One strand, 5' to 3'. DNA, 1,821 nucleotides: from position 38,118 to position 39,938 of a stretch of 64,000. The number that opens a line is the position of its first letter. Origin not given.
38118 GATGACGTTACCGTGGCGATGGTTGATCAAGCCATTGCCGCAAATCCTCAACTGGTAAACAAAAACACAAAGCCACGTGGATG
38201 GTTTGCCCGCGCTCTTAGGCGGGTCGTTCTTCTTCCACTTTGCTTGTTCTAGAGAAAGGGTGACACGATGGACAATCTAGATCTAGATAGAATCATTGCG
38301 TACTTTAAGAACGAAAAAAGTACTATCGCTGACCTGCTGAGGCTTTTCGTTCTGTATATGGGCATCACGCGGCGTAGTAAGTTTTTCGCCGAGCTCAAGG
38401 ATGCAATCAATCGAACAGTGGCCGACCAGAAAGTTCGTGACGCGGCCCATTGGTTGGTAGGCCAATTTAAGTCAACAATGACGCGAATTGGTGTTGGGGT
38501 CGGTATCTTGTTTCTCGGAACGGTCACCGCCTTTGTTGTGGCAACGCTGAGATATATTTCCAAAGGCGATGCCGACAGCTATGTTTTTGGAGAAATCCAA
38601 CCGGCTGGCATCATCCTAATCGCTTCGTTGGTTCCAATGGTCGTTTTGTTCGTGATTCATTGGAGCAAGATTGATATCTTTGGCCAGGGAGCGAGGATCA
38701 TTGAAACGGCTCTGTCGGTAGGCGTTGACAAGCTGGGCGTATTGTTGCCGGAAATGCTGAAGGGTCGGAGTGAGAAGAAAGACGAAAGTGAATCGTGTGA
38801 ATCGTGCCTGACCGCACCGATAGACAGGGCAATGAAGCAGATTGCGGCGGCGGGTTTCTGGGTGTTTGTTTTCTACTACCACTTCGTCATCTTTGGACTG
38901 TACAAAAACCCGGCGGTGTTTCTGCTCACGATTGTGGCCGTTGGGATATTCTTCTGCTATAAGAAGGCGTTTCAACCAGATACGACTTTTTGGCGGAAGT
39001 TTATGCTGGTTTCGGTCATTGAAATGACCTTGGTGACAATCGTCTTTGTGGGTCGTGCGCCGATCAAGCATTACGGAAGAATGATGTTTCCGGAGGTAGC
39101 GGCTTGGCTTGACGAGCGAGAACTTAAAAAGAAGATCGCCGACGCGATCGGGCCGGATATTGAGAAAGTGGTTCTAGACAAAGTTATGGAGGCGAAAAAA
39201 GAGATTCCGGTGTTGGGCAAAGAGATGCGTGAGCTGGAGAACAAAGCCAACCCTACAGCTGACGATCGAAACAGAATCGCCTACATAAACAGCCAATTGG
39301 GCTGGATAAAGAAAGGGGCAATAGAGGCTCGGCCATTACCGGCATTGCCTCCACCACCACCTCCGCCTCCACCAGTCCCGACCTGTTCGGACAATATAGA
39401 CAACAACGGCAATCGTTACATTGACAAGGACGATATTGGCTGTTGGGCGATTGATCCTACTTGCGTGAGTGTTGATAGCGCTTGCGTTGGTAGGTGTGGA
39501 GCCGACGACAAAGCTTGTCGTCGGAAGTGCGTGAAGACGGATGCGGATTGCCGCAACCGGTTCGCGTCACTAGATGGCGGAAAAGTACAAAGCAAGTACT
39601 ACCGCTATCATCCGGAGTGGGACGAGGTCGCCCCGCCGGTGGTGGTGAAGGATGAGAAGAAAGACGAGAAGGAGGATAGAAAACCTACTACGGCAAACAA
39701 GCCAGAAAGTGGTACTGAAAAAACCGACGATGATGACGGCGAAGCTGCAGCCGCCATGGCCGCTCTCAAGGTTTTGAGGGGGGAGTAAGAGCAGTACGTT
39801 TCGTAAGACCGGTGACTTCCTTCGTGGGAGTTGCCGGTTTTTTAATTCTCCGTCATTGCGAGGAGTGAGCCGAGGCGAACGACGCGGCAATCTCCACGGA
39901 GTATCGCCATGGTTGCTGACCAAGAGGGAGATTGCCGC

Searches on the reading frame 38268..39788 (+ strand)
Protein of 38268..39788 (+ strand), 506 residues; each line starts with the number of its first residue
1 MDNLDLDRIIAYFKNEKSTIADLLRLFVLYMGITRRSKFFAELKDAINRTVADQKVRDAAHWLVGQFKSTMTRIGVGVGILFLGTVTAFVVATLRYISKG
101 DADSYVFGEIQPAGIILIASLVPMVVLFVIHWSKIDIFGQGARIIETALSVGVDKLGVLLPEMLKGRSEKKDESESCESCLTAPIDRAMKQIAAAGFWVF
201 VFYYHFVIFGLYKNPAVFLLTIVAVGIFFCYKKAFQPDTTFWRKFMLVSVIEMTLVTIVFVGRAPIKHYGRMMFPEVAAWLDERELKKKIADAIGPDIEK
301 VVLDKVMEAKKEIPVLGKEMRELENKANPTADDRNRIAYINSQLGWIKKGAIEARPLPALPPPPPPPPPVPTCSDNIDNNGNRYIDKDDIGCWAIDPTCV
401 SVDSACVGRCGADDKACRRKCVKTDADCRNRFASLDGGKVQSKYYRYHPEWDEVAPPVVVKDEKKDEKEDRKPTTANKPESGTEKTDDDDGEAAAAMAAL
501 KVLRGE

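Call 4: search_protein_families(library=pfam, proteins=[window:38268-39788:+], max_evalue=0.1)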
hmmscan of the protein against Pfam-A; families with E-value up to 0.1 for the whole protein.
window:38268-39788:+ (506 aa): 0 families

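Call 8: find_homologous_proteins(query=window:38268-39788:+)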
Query window:38268-39788:+ (506 aa): 1 proteins with E <= 0.001 among 8000 candidates.
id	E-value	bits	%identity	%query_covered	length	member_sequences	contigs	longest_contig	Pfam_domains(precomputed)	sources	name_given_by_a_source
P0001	0.0e+0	1050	100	90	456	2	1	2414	-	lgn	-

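Call 9: search_protein_families(library=ncbifam, proteins=[window:38268-39788:+], max_evalue=0.1)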
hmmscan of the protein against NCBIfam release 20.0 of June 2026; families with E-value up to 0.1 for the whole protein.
window:38268-39788:+ (506 aa): 2 families
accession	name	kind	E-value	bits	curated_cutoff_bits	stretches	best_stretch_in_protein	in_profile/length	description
NF033662.1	acid_disulf_rpt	repeat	0.01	15.6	41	1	371-394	5-28/32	acidic double-disulfide repeat-containing protein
NF033801.3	NprX_fam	subfamily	0.053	13.4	33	0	120-147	8-39/42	NprX family peptide pheromone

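Call 19: search_protein_families(library=phrogs, proteins=[window:38268-39788:+], max_evalue=0.1)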
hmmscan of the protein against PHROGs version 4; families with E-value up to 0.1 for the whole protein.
window:38268-39788:+ (506 aa): 1 family
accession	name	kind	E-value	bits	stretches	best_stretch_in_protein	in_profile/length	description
phrog_1397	-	unknown function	0.024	15.9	1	306-362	56-112/116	-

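Call 29: search_protein_representatives(protein=window:38268-39788:+)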
Query: 506 residues. Proteins with E-value up to 0.001 (for the whole library): 12; up to 1e-10: 4; up to 1e-30: 3. The best 12 are listed.
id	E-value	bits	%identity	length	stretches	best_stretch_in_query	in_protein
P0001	0.0e+00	1050.4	100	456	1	52-506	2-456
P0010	6.4e-98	345.0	38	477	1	6-506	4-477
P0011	3.2e-34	134.9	40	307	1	296-496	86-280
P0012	6.2e-20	87.7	100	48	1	1-48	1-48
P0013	2.0e-10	56.4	28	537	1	76-482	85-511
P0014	2.0e-08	49.8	58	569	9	360-387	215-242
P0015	7.0e-07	44.7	26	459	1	18-482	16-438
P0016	2.3e-06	42.9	50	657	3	358-395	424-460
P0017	1.2e-05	40.6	26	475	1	160-403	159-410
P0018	1.4e-04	37.1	28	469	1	277-476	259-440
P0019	1.5e-04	37.0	46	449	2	336-405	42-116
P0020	4.0e-04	35.6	49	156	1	355-401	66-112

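Call 31: find_encoding_contigs(protein=P0010, flank=10000)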
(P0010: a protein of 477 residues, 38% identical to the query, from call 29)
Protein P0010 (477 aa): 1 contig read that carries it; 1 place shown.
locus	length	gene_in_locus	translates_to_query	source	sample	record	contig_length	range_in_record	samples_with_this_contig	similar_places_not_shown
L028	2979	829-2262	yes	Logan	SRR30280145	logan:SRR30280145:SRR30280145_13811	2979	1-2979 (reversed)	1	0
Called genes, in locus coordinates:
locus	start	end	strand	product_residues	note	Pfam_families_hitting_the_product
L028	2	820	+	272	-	?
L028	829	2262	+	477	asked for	-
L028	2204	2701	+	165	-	-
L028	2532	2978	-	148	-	?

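Call 32: find_encoding_contigs(protein=P0013, flank=10000)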
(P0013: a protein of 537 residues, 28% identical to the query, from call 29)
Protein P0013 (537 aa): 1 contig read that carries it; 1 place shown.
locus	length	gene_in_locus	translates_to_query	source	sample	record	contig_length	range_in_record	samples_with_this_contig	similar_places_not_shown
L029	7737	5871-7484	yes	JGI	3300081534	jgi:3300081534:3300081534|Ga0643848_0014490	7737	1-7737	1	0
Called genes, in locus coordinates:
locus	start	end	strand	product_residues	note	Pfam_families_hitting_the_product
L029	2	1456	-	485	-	?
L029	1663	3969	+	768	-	PF00912:Transgly, PF00905:Transpeptidase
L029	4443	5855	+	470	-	-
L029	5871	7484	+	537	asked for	-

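Call 33: find_encoding_contigs(protein=P0015, flank=10000)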
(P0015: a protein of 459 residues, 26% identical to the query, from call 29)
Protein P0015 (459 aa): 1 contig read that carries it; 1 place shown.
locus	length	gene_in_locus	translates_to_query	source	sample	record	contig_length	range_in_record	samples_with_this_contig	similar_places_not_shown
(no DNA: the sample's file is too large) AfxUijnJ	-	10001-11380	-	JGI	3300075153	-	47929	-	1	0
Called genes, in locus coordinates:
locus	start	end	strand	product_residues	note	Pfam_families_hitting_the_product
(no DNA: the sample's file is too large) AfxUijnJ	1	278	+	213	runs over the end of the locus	PF01592:NifU_N, PF04324:Fer2_BFD (weak)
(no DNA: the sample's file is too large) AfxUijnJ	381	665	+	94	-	PF06902:Fer4_19 (faint), PF13459:Fer4_15, PF13370:Fer4_13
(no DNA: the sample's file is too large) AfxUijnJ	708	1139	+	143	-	-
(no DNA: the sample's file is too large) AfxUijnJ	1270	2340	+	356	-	PF01380:SIS, PF10432:bact-PGI_C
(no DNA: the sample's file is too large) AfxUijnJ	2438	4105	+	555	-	-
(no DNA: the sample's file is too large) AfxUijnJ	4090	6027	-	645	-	PF09852:DUF2079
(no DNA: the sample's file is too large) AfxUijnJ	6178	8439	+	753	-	PF00912:Transgly, PF00905:Transpeptidase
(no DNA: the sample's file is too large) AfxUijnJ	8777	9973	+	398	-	-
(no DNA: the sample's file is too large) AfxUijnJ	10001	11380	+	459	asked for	-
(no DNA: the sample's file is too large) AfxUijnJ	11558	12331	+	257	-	-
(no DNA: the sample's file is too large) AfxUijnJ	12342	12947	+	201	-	-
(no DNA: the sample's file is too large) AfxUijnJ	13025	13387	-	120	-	PF18895:T4SS_pilin (weak)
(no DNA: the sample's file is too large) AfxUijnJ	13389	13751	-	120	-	PF18895:T4SS_pilin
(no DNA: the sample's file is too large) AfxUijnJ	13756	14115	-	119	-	PF18895:T4SS_pilin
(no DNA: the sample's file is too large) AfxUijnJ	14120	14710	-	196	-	PF18895:T4SS_pilin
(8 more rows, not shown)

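Call 34: find_encoding_contigs(protein=P0017, flank=10000)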
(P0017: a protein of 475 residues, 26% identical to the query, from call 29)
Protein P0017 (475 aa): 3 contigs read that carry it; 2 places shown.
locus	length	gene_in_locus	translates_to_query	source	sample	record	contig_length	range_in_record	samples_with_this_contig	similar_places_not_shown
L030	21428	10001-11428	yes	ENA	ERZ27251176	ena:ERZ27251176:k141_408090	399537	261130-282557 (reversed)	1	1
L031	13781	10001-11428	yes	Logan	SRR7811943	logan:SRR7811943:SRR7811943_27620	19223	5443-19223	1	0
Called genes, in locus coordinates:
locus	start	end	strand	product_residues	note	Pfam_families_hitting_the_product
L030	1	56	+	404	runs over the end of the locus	PF07992:Pyr_redox_2, PF00070:Pyr_redox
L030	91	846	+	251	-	PF00215:OMPdecase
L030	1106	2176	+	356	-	PF10432:bact-PGI_C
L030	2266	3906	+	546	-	-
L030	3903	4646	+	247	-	PF00535:Glycos_transf_2, PF13641:Glyco_tranf_2_3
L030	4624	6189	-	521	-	PF09852:DUF2079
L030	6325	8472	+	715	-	PF00912:Transgly, PF00905:Transpeptidase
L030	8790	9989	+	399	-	-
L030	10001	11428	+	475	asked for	-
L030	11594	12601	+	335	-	-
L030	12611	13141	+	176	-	-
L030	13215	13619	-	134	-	PF18895:T4SS_pilin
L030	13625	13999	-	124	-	PF18895:T4SS_pilin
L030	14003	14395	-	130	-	PF18895:T4SS_pilin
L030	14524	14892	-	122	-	PF18895:T4SS_pilin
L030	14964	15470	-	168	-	PF04956:TrbC (weak), PF18895:T4SS_pilin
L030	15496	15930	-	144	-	PF18895:T4SS_pilin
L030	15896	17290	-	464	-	PF01547:SBP_bac_1, PF13416:SBP_bac_8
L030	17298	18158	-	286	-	PF00483:NTP_transferase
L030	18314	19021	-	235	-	PF02683:DsbD_TM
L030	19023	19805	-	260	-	-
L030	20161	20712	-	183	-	-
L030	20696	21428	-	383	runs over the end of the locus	PF04932:Wzy_C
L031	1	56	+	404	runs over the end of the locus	PF07992:Pyr_redox_2, PF00070:Pyr_redox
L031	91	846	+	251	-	PF00215:OMPdecase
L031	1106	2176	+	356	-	PF10432:bact-PGI_C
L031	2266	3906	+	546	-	-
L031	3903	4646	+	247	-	PF00535:Glycos_transf_2, PF13641:Glyco_tranf_2_3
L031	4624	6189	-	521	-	PF09852:DUF2079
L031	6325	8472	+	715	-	PF00912:Transgly, PF00905:Transpeptidase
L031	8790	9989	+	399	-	-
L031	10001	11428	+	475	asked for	-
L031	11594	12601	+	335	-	-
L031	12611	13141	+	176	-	-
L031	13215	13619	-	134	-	PF18895:T4SS_pilin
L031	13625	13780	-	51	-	?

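Call 35: find_encoding_contigs(protein=P0018, flank=10000)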
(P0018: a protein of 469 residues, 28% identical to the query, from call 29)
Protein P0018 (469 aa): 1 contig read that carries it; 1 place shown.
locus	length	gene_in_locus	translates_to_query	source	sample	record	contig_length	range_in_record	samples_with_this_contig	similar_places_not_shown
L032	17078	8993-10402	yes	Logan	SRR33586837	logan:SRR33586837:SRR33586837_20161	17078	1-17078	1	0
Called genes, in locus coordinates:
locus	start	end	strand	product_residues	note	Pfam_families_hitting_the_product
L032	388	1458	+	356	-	PF01380:SIS (weak), PF10432:bact-PGI_C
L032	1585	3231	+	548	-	-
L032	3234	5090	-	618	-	PF09852:DUF2079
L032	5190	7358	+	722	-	PF00912:Transgly, PF00905:Transpeptidase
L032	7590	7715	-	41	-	-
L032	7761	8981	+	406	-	-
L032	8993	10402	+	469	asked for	-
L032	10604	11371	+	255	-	-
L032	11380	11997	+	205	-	-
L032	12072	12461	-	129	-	PF18895:T4SS_pilin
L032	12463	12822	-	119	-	PF18895:T4SS_pilin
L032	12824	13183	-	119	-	PF18895:T4SS_pilin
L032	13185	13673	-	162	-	PF18895:T4SS_pilin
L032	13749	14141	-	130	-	PF18895:T4SS_pilin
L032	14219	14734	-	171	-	PF18895:T4SS_pilin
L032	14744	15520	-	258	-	PF18895:T4SS_pilin (weak)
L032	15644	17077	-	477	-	?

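Call 41: search_solved_structures(query=A2, max_evalue=10)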
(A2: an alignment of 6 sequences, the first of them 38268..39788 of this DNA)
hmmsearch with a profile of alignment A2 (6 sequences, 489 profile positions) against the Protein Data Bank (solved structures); distinct sequences matched with E-value up to 10: 22.
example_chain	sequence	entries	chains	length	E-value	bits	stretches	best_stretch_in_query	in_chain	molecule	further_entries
7plp_A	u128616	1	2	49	0.00053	22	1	371-395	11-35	Teneurin-4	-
7pvp_A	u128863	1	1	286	0.0055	18.7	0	231-246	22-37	SAKe6BC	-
6cmx_A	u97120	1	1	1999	0.013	17.5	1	371-401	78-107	Teneurin-2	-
6kg7_A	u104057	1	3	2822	0.016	17.2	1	166-269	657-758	Piezo-type mechanosensitive ion channel component 2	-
9g42_A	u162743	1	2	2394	0.017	17.1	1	370-401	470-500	Teneurin transmembrane protein 2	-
9g41_A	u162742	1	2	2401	0.017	17.1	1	370-401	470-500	Teneurin transmembrane protein 2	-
9g2h_A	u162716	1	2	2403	0.017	17.1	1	370-401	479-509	Teneurin transmembrane protein 2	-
9g2f_A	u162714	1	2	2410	0.017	17.1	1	370-401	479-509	Teneurin transmembrane protein 2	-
6vhh_A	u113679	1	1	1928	0.034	16.1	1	371-401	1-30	Teneurin-2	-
7ban_A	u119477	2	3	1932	0.061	15.2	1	371-395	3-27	Teneurin-4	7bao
7bam_A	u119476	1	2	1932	0.061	15.2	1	371-395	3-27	Teneurin-4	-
8fia_A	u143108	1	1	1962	0.078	14.9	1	372-408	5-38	Teneurin-m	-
8r54_A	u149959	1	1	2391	0.18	13.7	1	371-400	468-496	Teneurin-3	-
8r50_B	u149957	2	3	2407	0.18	13.7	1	371-400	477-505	Teneurin-3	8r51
9igs_A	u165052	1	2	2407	0.18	13.7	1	371-400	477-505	Isoform A1B1 of Teneurin-3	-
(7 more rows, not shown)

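Call 43: search_protein_families(library=pfam, alignment_id=A2, max_evalue=1)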
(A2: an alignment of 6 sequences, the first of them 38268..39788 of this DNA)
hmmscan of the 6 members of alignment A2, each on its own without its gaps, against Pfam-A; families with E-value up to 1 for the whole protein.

A. member 1, window:38268-39788:+ (506 aa): 1 family
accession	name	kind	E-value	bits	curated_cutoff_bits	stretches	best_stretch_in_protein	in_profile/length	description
PF14150.11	YesK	-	0.47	11.1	25.2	1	82-132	3-54/81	YesK-like protein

B. families by the number of members that match (of 6 scanned): 7 families
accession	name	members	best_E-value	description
PF18303.6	Saf_2TM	1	0.02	SAVED-fused 2TM effector domain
PF12725.13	DUF3810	1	0.041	Protein of unknown function (DUF3810)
PF02411.20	MerT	1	0.05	MerT mercuric transport protein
PF13567.11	DUF4131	1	0.17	Domain of unknown function (DUF4131)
PF12685.13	SpoIIIAH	1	0.19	SpoIIIAH-like protein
PF14150.11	YesK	1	0.47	YesK-like protein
PF20990.2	DUF2207_C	1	0.7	Predicted membrane protein (DUF2207) C-terminal domain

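Call 48: find_related_loci(query=A2, collection=metagenome_contigs, flank=10000)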
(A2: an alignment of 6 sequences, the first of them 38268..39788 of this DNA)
Query A2 (506 aa) in metagenome_contigs; peptide patterns used: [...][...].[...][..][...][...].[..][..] (x = any residue, [..] = any of these).
545 stretches matched a pattern; 4 encode a relative of the query (tblastn E <= 1e-3); 4 distinct loci.
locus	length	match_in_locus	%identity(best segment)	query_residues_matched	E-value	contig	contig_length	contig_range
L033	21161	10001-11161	23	20-401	2e-8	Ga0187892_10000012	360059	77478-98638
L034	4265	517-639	46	361-401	3e-8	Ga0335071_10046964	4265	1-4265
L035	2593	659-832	43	348-404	9e-8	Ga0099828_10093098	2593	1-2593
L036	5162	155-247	61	367-397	2e-6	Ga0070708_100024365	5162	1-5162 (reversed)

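Call 58: list_cluster_members(proteins=[L029:4443-5855:+, L030:8790-9989:+, L032:7761-8981:+, L030:11594-12601:+, L032:10604-11371:+, L030:12611-13141:+, L032:11380-11997:+])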
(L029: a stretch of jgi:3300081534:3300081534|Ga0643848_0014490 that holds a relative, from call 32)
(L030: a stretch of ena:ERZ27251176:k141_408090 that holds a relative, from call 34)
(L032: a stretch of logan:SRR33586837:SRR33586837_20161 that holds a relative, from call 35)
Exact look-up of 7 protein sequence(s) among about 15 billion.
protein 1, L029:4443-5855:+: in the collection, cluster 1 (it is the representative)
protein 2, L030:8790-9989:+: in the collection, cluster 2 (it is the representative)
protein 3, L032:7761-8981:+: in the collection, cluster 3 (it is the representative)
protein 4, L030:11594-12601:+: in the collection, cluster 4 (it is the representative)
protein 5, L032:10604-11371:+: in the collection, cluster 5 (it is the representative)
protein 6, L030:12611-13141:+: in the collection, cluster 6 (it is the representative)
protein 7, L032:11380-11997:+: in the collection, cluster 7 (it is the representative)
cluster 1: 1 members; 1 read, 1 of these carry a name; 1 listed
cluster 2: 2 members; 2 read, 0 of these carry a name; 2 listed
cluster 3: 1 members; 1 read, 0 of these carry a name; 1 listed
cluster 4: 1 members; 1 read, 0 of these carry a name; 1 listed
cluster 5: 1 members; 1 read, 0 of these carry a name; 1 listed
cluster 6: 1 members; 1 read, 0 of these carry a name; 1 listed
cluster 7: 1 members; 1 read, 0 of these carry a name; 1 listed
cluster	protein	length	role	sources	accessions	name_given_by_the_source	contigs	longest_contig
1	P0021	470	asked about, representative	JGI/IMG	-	hypothetical protein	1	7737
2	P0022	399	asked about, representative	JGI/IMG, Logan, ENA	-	-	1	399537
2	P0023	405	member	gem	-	-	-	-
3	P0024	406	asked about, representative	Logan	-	-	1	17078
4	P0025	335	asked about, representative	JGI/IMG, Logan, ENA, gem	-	-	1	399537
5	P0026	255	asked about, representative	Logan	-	-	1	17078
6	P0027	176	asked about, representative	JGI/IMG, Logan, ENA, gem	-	-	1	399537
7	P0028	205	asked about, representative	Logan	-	-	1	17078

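Call 65: predict_structure(alignment_id=A2)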
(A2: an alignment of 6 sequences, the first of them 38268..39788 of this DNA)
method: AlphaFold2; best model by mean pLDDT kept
length: 506 residues; sequences in the alignment: 6
mean_pLDDT: 51.0   pTM: 0.24
mean pLDDT of the five models: 51.0, 50.6, 46.7, 44.7, 43.0
residues with pLDDT >= 90: 0; 70-90: 44; 50-70: 225; < 50: 237
segments of 3 or more residues with pLDDT < 50: 1-8, 16-28, 34-38, 95-119, 134-146, 154-184, 210-217, 257-278, 362-372, 429-444, 446-448, 452-506
pLDDT, mean of each block of 10 residues (from residue 1): 43 47 47 49 53 55 54 55 54 48 40 46 51 47 49 44 33 39 52 60 56 48 62 56 54 50 42 44 50 52 67 80 82 81 76 67 40 50 52 55 53 52 50 39 47 40 31 30 35 46 39
secondary structure, 60 per line:
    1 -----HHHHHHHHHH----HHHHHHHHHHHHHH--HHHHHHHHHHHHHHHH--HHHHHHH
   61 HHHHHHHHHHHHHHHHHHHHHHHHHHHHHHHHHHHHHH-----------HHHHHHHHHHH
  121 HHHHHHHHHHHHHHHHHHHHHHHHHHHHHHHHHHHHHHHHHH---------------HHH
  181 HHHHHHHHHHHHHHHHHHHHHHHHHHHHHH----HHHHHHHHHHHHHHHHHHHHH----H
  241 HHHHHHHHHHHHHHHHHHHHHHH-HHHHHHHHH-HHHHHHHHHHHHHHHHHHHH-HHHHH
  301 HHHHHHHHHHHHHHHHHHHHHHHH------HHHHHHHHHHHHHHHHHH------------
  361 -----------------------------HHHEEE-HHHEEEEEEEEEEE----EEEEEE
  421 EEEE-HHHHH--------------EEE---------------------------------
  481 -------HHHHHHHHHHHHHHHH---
elements in order: H6-15 H20-33 H36-51 H54-98 H110-162 H178-210 H215-235 H240-263 H265-273 H275-294 H296-324 H331-348 E393-395 E400-410 E415-424 H426-430 E445-447 H488-503
